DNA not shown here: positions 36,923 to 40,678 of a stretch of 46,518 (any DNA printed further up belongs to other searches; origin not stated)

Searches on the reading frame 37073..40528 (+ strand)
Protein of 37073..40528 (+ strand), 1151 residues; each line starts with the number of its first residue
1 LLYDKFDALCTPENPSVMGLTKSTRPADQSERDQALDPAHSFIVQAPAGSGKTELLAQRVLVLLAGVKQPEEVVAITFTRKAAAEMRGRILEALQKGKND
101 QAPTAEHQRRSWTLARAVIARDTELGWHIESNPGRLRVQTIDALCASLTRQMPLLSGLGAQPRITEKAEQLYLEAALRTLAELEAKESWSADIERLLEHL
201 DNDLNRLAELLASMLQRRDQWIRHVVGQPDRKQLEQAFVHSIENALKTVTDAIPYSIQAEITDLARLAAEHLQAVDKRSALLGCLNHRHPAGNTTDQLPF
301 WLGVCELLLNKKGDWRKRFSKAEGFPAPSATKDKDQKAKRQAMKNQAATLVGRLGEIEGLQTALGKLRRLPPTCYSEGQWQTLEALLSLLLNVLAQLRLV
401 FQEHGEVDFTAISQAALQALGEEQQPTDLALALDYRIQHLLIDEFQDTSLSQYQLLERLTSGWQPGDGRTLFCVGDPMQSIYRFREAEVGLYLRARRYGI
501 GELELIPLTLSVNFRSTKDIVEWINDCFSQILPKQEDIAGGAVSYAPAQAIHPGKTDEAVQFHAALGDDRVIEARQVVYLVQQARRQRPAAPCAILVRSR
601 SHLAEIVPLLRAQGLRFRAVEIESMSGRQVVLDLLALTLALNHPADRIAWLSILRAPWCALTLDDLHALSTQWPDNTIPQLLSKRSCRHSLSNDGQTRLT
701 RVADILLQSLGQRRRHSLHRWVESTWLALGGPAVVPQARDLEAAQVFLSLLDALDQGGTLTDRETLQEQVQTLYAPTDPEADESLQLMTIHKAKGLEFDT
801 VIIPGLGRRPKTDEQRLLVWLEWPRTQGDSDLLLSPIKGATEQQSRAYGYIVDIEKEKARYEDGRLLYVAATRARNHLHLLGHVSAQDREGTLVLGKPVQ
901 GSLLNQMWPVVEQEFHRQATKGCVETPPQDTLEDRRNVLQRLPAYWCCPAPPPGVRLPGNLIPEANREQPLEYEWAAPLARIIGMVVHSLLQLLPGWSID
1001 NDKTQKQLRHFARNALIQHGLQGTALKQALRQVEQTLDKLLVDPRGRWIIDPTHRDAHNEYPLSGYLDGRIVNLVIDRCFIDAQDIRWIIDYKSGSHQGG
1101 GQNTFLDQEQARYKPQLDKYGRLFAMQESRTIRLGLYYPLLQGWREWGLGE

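Call 57: search_protein_families(library=pfam, proteins=[window:37073-40528:+], max_evalue=0.00001)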
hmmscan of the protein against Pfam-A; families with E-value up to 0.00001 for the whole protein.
window:37073-40528:+ (1151 aa): 4 families
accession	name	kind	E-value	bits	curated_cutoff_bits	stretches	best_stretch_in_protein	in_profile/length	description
PF00580.27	UvrD-helicase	-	7.7e-42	144.3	23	2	384-496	163-267/271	UvrD/REP helicase N-terminal domain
PF13361.12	UvrD_C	-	2.4e-26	93.4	25.6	2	781-880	283-345/350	UvrD-like helicase C-terminal domain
PF13245.12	AAA_19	-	5.9e-15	56.1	25.1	1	40-92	12-63/134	AAA domain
PF13538.12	UvrD_C_2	-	1e-11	45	27.4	0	787-817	4-37/52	UvrD-like helicase C-terminal domain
